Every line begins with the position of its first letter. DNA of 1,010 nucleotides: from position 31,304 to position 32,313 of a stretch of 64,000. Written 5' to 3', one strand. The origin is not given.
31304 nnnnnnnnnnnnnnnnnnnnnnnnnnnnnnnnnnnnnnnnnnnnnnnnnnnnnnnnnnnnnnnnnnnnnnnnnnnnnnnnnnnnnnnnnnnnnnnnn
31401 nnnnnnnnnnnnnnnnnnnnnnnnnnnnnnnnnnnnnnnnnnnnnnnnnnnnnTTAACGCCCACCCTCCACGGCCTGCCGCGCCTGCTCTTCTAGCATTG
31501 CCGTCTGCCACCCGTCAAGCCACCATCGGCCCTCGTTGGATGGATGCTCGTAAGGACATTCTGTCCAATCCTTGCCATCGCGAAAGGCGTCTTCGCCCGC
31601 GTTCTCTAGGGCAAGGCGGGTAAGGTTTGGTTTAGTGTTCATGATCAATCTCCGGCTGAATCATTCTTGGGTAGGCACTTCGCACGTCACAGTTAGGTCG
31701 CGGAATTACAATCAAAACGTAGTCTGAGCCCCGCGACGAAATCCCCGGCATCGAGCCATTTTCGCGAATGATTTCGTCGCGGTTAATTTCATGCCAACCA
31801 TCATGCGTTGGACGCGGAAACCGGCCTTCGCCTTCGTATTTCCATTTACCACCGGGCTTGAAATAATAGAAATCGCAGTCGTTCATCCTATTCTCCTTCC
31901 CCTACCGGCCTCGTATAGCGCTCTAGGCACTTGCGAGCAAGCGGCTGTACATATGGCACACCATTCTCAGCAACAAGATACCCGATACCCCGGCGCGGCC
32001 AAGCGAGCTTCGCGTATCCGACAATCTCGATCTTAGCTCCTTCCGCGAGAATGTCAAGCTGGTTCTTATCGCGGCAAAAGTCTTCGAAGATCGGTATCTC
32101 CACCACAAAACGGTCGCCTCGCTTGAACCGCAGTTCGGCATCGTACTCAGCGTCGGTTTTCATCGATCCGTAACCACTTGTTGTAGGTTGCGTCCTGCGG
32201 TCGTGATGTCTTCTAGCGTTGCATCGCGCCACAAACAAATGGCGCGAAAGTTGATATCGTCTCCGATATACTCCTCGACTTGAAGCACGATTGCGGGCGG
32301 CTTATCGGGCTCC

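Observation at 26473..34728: Packaging genes pulled apart: terS, terL and portal each stand alone, separated by opposite-strand cassettes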

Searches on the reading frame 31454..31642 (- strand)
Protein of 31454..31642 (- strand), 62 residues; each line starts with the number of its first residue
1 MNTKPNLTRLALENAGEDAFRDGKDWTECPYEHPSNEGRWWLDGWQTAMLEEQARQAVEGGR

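Call 27: search_protein_families(library=pfam, proteins=[window:31454-31642:-], max_evalue=0.1)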
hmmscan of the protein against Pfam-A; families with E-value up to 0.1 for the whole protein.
window:31454-31642:- (62 aa): 2 families
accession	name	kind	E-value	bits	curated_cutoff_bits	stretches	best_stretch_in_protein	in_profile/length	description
PF04957.18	RMF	-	1.4e-05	25.5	27.9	1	14-51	14-51/53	Ribosome modulation factor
PF25512.1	zf-CCCH_AtC3H23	-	0.0018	18.4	27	1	25-35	19-29/34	AtC3H23-like, CCCH zinc finger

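Call 50: search_protein_families(library=phrogs, proteins=[window:31454-31642:-], max_evalue=0.01)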
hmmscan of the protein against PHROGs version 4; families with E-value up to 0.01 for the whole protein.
window:31454-31642:- (62 aa): 1 family
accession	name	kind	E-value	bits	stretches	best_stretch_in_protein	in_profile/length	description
phrog_13106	-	unknown function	0.0098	16.7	0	1-35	1-33/54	-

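Call 59: search_dna_similar(query=window:31454-31642:-, collection=phages, mode=protein, max_evalue=0.001, max_rows=12)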
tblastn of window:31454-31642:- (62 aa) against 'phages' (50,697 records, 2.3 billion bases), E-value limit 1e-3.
No match.

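Call 61: search_protein_families(library=ncbifam, proteins=[window:31454-31642:-], max_evalue=0.05)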
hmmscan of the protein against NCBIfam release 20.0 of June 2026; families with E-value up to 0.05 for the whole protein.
window:31454-31642:- (62 aa): 4 families
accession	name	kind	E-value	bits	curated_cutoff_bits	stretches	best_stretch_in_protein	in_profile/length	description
NF041886.1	Rmf_CrpP_fam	subfamily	1.3e-08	34.3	28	1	14-48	4-38/39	Rmf/CrpP family protein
NF033696.0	CrpP_fam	subfamily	2.1e-06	27.7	55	1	10-48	14-51/58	CrpP family ICE-associated protein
NF041887.1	Rmf_like_phage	equivalog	0.00039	19.8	40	1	14-48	7-41/43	Rmf/CrpP fold protein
NF011162.1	PRK14563.1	equivalog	0.00068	19.5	40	1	22-49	19-45/47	ribosome modulation factor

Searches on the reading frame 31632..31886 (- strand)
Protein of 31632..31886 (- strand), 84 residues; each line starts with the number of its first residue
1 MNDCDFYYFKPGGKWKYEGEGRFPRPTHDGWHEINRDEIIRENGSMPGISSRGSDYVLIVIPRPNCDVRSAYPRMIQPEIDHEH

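Call 27: search_protein_families(library=pfam, proteins=[window:31632-31886:-], max_evalue=0.1)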
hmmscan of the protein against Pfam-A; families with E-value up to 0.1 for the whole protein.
window:31632-31886:- (84 aa): 0 families

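Call 50: search_protein_families(library=phrogs, proteins=[window:31632-31886:-], max_evalue=0.01)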
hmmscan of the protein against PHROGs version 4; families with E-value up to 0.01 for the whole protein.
window:31632-31886:- (84 aa): 0 families

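Call 58: search_dna_similar(query=window:31632-31886:-, collection=phages, mode=protein, max_evalue=0.001, max_rows=12)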
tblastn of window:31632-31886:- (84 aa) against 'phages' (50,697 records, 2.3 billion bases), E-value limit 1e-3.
Records with a match: 10; places in all: 10; records where one place covers at least 80% of the query: 10.
Best place of each record, by identity: <60% 10.
By first word of the organism name: Rhizobium 10.
By host as written in the record: Rhizobium phaseoli INC1-2 2; Rhizobium sp. N941 2; R. phaseoli INC 1-2 1; R. etli NXC12 1; Rhizobium leg. CIAT894 1; R. phaseoli S20 1; Rhizobium phaseoli T2_3 1; Rhizobium phaseoli T3_6 1.
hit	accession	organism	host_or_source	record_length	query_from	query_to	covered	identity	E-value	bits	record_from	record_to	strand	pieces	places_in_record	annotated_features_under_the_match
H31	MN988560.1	Rhizobium phage RHph_TM21B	R. phaseoli INC 1-2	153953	1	78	93%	31.6%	4e-5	45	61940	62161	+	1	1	hypothetical protein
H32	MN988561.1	Rhizobium phage RHph_TM61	R. etli NXC12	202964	1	78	93%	31.6%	4e-5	45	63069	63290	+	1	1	hypothetical protein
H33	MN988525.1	Rhizobium phage RHph_Y65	Rhizobium phaseoli INC1-2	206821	1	78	93%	31.6%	4e-5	45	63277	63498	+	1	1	hypothetical protein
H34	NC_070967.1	Rhizobium phage RHph_Y65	Rhizobium phaseoli INC1-2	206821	1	78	93%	31.6%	4e-5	45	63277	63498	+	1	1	hypothetical protein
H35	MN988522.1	Rhizobium phage RHph_TM40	Rhizobium leg. CIAT894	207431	1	78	93%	31.6%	2e-4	43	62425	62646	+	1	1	hypothetical protein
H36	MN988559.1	Rhizobium phage RHph_TM39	R. phaseoli S20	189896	1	76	90%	32.5%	7e-4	42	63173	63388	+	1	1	hypothetical protein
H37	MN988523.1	Rhizobium phage RHph_TM2_3B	Rhizobium phaseoli T2_3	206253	1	76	90%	32.5%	7e-4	42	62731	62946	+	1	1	hypothetical protein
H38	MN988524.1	Rhizobium phage RHph_TM3_3_6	Rhizobium phaseoli T3_6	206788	1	76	90%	32.5%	7e-4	42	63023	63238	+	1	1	hypothetical protein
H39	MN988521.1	Rhizobium phage RHph_TM30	Rhizobium sp. N941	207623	1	76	90%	32.5%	7e-4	42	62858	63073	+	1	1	hypothetical protein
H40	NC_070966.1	Rhizobium phage RHph_TM30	Rhizobium sp. N941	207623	1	76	90%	32.5%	7e-4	42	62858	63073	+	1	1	hypothetical protein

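Call 61: search_protein_families(library=ncbifam, proteins=[window:31632-31886:-], max_evalue=0.05)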
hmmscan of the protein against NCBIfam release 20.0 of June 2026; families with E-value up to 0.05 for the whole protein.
window:31632-31886:- (84 aa): 0 families

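Call 79: find_homologous_proteins(query=window:31632-31886:-, max_evalue=0.001)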
Query window:31632-31886:- (84 aa): 38 proteins with E <= 0.001 among 38 candidates.
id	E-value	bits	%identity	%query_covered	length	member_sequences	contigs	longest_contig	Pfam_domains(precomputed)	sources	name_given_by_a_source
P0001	1.1e-54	201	100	100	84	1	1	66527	-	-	-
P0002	1.7e-40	155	82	94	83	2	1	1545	-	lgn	-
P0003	5.4e-38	147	76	94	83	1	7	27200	-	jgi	jgi:hypothetical protein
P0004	3.6e-37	144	76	94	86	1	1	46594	-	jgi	jgi:hypothetical protein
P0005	1.2e-35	140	70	94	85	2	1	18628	-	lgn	-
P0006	7.6e-35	137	75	92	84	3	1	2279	-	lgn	-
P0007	1.1e-34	136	67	94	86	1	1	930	-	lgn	-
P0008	1.7e-34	136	72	94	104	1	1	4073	-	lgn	-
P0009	2.1e-34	136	71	93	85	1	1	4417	-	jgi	-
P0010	7.6e-34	134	72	93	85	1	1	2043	-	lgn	-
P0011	8.0e-34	134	72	90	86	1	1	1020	-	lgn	-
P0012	8.4e-34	134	71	92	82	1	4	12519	-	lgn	-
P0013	1.7e-33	133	66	98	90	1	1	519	-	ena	-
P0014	2.3e-33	132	70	90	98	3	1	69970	-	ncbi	-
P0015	1.2e-32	130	68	92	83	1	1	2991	-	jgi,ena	-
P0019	1.4e-31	126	68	93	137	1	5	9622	PF04957.19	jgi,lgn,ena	jgi:hypothetical protein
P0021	2.4e-30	123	61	92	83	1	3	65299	-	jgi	jgi:hypothetical protein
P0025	8.0e-28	114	65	93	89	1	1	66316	-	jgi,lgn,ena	-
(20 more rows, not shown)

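Call 81: find_encoding_contigs(protein=P0014, flank=10000, max_places=2)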
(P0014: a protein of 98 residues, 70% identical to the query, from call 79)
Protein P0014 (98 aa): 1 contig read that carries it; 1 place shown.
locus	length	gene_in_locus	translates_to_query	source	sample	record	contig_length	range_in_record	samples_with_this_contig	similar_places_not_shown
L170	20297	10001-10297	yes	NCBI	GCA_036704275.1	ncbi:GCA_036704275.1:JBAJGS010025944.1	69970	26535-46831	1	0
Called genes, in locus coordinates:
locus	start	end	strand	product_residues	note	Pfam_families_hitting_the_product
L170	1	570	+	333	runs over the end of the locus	PF01555:N6_N4_Mtase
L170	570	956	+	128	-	PF20121:DUF6511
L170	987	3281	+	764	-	PF09250:Prim-Pol, PF13481:AAA_25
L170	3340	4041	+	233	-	PF13576:Pentapeptide_3 (faint), PF00805:Pentapeptide, PF13599:Pentapeptide_4 (faint), PF25296:Decapeptide (faint), PF00805:Pentapeptide, PF19062:DUF5758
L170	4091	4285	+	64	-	-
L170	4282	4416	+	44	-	-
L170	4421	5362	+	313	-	PF26128:Gad2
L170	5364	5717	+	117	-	-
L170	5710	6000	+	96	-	-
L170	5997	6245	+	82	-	-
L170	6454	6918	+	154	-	-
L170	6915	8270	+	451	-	PF01139:RtcB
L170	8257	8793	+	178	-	-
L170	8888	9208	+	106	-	PF27050:Phage_P22_Y8K6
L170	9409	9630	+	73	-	-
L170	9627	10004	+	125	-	-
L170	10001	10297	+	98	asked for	-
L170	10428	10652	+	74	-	-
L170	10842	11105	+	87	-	-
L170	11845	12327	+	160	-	PF14279:HNH_5 (faint)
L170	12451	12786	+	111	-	-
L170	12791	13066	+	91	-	-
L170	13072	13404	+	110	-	-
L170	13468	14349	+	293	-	-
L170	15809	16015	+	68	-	-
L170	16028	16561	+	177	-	PF03592:Terminase_2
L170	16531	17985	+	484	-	PF04466:Terminase_3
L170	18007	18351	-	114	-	-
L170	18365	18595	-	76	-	-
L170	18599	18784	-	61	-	-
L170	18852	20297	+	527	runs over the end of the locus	PF06381:Phage_portal_3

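Call 82: find_encoding_contigs(protein=P0021, flank=10000, max_places=2)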
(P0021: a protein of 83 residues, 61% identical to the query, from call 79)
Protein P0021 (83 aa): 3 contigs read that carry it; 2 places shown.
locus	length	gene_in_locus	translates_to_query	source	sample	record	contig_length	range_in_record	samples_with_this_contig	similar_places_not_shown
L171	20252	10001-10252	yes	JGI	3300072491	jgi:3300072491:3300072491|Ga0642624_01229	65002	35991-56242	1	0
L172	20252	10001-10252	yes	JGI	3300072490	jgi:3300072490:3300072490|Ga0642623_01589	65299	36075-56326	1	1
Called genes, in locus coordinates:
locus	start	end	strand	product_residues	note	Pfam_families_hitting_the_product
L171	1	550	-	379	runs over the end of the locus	PF00589:Phage_integrase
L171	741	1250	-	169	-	-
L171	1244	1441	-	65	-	-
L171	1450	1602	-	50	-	-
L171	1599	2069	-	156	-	PF00588:SpoU_methylase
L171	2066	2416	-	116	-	-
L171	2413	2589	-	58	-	-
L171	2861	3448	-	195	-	PF00717:Peptidase_S24 (weak)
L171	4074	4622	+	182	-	-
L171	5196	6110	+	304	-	-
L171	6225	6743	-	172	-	-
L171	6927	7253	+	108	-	-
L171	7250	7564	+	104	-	-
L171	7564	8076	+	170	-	-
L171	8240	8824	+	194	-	-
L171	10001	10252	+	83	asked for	-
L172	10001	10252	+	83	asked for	-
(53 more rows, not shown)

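Call 83: find_encoding_contigs(protein=P0025, flank=10000, max_places=2)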
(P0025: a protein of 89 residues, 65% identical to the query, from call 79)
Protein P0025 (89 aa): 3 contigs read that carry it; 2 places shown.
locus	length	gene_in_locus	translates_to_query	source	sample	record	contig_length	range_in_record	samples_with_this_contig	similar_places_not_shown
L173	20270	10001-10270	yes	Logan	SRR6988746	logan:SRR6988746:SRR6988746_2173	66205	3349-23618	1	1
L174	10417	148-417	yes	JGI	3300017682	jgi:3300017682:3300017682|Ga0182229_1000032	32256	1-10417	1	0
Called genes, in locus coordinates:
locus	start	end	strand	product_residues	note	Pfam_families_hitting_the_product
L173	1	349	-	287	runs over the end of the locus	-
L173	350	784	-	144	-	PF14550:Peptidase_S78_2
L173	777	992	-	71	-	-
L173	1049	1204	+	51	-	-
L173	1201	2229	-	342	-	PF04233:Phage_Mu_F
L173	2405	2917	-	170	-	PF20557:DnaT_2 (faint)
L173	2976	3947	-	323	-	-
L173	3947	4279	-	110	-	-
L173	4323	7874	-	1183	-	-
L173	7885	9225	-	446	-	PF06074:Portal_Mu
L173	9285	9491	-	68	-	-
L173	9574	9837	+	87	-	-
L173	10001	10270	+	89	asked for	-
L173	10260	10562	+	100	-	-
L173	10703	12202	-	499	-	PF17289:Terminase_6C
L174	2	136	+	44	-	?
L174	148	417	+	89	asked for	-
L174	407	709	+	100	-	-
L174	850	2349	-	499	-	PF17289:Terminase_6C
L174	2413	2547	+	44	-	-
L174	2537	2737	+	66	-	-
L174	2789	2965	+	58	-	-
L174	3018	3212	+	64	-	-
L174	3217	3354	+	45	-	-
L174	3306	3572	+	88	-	-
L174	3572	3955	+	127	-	-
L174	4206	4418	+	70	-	-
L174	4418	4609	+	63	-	-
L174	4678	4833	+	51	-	-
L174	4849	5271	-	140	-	PF20901:Sf6_terminase (weak), PF13384:HTH_23 (weak), PF13518:HTH_28 (weak)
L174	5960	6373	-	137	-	PF00467:KOW (weak)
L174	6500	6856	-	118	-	-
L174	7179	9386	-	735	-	PF05272:VapE-like_dom (weak), PF19263:DUF5906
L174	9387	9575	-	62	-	-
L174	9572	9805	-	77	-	-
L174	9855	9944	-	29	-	-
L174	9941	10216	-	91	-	-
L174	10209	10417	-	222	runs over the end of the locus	PF13328:HD_4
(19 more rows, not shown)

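Call 95: predict_structure(alignment_id=A5)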
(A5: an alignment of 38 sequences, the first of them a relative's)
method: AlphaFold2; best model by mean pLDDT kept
length: 84 residues; sequences in the alignment: 38
mean_pLDDT: 92.9   pTM: 0.82
mean pLDDT of the five models: 92.9, 92.8, 91.6, 90.8, 90.4
residues with pLDDT >= 90: 69; 70-90: 11; 50-70: 2; < 50: 2
segments of 3 or more residues with pLDDT < 50: none
pLDDT, mean of each block of 10 residues (from residue 1): 97 94 93 94 97 96 96 94 50
secondary structure, 60 per line:
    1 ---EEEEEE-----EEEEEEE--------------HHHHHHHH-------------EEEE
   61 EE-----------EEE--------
elements in order: E4-9 E15-21 H36-43 E57-62 E74-76

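Call 98: fold_search(model_id=the predicted structure, library=pdb)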
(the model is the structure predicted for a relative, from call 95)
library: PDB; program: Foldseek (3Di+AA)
matches with E <= 10: 483; with E <= 0.001: 0
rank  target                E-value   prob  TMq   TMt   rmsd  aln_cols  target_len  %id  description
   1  7sl8_B                6.8e-01  0.18  0.35  0.27  11.1        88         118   16  CryoEM structure of SGLT1 at 3.4 A resolution (released 2021-12-15)
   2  7k9z_B                7.6e-01  0.11  0.29  0.14  10.0        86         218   13  Crystal structure of SARS-CoV-2 receptor binding domain in complex with the Fab fragments of neutralizing antibodies 2 (released 2020-10-28)
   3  8guo_A                7.6e-01  0.08  0.26  0.17  13.2       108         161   12  Crystal structure of the nuclease domain of EsaD in complex with EsaG from Staphylococcus aureus (released 2022-11-09)
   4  3sgd_H                1.1e+00  0.08  0.28  0.14  11.5        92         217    9  Crystal structure of the mouse mAb 17.2 (released 2011-11-09)
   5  6dwi_P                1.2e+00  0.08  0.26  0.13   9.6        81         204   14  Structure of the 4462 Antibody Fab fragment bound to a Staphylococcus aureus wall techoic acid analog (released 2018-08-29)
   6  7lk9_A                1.2e+00  0.08  0.27  0.14  11.7        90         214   14  Crystal structure of SARS-CoV-2 RBD-targeting antibody COV107-23 HC + COVD21-C8 LC (released 2021-02-17)
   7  6o24_A                1.2e+00  0.06  0.26  0.12  13.2        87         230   15  Crystal structure of 4498 Fab in complex with circumsporozoite protein NANP3 and anti-Kappa VHH domain (released 2020-07-01)
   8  9bor_B                1.3e+00  0.07  0.25  0.20   8.5        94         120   13  IkappaBzeta ankyrin repeat domain:NF-kappaB p50 homodimer complex at 2.0 Angstrom resolution (released 2024-08-07)
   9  3jv4_B                1.3e+00  0.06  0.26  0.21   8.6        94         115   13  Crystal structure of the dimerization domains p50 and RelB (released 2010-11-24)
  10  7tdm_H                1.3e+00  0.05  0.23  0.12  10.7        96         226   11  CryoEM Structure of sFab COP-2 Complex with human claudin-4 and Clostridium perfringens enterotoxin C-terminal domain (released 2022-02-09)
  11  5z18_C                1.4e+00  0.15  0.34  0.06  10.2        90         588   11  The crystal structure of Ruminococcus gnavus beta-glucuronidase (released 2018-12-12)
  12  5z19_E                1.4e+00  0.15  0.34  0.06  10.2        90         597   11  The crystal structure of Ruminococcus gnavus beta-glucuronidase in complex with uronic isofagomine (released 2018-12-12)
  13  6dwi_J                1.4e+00  0.06  0.27  0.13  11.5        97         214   12  Structure of the 4462 Antibody Fab fragment bound to a Staphylococcus aureus wall techoic acid analog (released 2018-08-29)
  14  5z19_D                1.5e+00  0.15  0.34  0.06  10.2        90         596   11  The crystal structure of Ruminococcus gnavus beta-glucuronidase in complex with uronic isofagomine (released 2018-12-12)
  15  8ow4_B                1.5e+00  0.08  0.28  0.11   8.8        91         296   14  2.75 angstrom crystal structure of human NFAT1 with bound DNA (released 2023-07-26)
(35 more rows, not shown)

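Call 99: fold_search(model_id=the predicted structure, library=viral)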
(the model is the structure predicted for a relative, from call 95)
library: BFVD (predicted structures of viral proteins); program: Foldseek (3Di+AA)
matches with E <= 10: 262; with E <= 0.001: 1
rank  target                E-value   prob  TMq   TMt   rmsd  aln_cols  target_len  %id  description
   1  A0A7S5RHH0            1.1e-06  1.00  0.73  0.66   2.8        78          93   32  (no name in the UniProt tables at hand)
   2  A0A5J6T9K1            2.6e-02  1.00  0.60  0.51   3.2        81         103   16  Uncharacterized protein [Microbacterium phage PhriedRice]
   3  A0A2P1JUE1            3.9e-02  0.96  0.48  0.35   6.4        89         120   20  Uncharacterized protein [Erwinia phage vB_EamM-Bue1]
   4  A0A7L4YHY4            8.6e-02  0.82  0.44  0.21   7.6        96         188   23  Uncharacterized protein [Dickeya phage Ds9CZ]
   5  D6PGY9                3.4e-01  0.63  0.39  0.33   6.7        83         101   18  Uncharacterized protein [uncultured phage MedDCM-OCT-S04-C24]
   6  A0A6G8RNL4            3.9e-01  0.57  0.46  0.28   7.3        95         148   17  Nucleotide-binding protein [Salmonella phage dinky]
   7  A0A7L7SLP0            7.1e-01  0.30  0.41  0.41   6.2        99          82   11  (no name in the UniProt tables at hand)
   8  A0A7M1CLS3            7.1e-01  0.28  0.37  0.35   7.7        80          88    9  (no name in the UniProt tables at hand)
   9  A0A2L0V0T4            8.0e-01  0.13  0.29  0.11  11.9        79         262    9  ATP-grasp domain-containing protein [Agrobacterium phage Atu_ph07]
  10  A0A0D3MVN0            9.6e-01  0.08  0.25  0.23  11.1        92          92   14  Tail protein [Staphylococcus phage vB_SepM_ phiIPLA-C1C]
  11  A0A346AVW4            1.0e+00  0.20  0.38  0.27   6.6        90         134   11  (no name in the UniProt tables at hand)
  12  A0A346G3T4            1.1e+00  0.09  0.31  0.07  13.9       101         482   14  (no name in the UniProt tables at hand)
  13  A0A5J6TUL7            1.2e+00  0.16  0.36  0.31   7.3        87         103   15  Uncharacterized protein [Gordonia phage Lambo]
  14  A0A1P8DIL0            1.4e+00  0.12  0.33  0.12   8.7        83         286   13  (no name in the UniProt tables at hand)
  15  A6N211                1.4e+00  0.07  0.27  0.12   7.8        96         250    8  Probable tail fiber protein [Microbacterium phage Min1]
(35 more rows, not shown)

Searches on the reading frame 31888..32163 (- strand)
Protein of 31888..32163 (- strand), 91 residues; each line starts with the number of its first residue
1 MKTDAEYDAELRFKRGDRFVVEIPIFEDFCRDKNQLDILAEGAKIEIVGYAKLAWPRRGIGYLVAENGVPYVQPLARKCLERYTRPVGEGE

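Call 27: search_protein_families(library=pfam, proteins=[window:31888-32163:-], max_evalue=0.1)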
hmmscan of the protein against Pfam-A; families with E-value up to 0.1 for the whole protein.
window:31888-32163:- (91 aa): 0 families

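Call 50: search_protein_families(library=phrogs, proteins=[window:31888-32163:-], max_evalue=0.01)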
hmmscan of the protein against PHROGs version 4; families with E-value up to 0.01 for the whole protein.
window:31888-32163:- (91 aa): 0 families

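Call 61: search_protein_families(library=ncbifam, proteins=[window:31888-32163:-], max_evalue=0.05)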
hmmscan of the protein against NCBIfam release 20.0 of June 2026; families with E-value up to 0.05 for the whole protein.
window:31888-32163:- (91 aa): 0 families

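Call 102: search_protein_representatives(protein=window:31888-32163:-)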
Query: 91 residues. Proteins with E-value up to 0.001 (for the whole library): 4; up to 1e-10: 3; up to 1e-30: 1. The best 4 are listed.
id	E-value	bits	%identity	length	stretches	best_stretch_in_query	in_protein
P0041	1.5e-55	201.4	100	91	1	1-91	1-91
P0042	1.8e-16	76.3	32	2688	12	51-74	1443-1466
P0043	4.3e-15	71.9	49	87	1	1-87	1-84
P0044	2.4e-04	37.5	38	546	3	21-45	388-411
